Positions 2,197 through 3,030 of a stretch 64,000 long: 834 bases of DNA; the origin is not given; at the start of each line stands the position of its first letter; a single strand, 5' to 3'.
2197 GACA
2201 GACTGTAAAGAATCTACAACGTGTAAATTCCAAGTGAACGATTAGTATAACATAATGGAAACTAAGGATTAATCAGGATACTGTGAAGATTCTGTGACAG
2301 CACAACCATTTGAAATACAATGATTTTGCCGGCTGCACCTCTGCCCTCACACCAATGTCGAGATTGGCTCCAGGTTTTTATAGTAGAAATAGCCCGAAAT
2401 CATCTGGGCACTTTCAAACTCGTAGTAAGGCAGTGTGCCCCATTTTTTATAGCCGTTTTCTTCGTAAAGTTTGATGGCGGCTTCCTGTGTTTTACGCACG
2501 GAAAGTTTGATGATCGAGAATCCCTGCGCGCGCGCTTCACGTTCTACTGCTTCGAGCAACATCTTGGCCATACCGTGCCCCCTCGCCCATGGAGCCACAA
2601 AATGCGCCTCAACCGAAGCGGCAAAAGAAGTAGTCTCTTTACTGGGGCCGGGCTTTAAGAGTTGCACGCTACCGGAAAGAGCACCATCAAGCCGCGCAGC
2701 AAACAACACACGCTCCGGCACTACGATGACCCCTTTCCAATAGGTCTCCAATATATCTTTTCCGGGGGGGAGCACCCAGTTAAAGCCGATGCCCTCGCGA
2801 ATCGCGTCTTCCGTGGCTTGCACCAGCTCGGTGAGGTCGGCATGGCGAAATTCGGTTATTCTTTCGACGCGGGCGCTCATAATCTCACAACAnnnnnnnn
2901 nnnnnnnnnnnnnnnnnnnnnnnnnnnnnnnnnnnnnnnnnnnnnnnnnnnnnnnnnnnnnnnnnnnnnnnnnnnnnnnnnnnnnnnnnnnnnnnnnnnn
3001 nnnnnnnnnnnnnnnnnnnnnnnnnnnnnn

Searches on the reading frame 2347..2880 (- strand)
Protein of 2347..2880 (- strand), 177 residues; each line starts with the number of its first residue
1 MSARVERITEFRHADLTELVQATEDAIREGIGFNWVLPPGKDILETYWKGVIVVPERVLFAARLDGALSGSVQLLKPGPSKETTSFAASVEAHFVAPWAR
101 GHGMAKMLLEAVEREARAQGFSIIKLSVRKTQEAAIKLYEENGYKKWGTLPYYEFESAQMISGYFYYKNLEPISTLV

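Call 68: find_encoding_contigs(protein=window:2347-2880:-, flank=10000, max_places=2)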
Protein window:2347-2880:- (177 aa): 9 contigs read that carry it; 2 places shown.
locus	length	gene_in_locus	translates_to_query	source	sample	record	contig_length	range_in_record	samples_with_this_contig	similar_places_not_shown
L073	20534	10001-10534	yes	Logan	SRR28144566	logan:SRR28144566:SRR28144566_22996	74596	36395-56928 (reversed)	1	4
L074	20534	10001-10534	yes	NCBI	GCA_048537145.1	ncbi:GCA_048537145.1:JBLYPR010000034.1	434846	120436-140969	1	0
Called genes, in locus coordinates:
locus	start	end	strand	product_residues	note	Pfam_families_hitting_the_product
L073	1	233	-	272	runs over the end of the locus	PF00378:ECH_1, PF16113:ECH_2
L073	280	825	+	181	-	PF06242:TrcR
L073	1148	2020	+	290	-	-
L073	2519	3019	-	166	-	PF09411:PagL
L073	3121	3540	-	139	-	PF11351:GTA_holin_3TM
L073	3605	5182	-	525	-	PF00009:GTP_EFTU, PF01926:MMR_HSR1 (weak), PF22042:EF-G_D2, PF03144:GTP_EFTU_D2, PF16658:RF3_C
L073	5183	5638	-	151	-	PF04364:DNA_pol3_chi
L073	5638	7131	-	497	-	PF02789:Peptidase_M17_N, PF00883:Peptidase_M17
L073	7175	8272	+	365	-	PF03739:LptF_LptG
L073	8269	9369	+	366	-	PF03739:LptF_LptG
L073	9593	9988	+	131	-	PF10947:DUF2628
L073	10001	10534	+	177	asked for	PF00583:Acetyltransf_1, PF13673:Acetyltransf_10, PF13508:Acetyltransf_7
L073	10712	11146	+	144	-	-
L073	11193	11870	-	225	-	-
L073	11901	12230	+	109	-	PF01503:PRA-PH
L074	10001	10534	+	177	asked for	PF00583:Acetyltransf_1, PF13673:Acetyltransf_10, PF13508:Acetyltransf_7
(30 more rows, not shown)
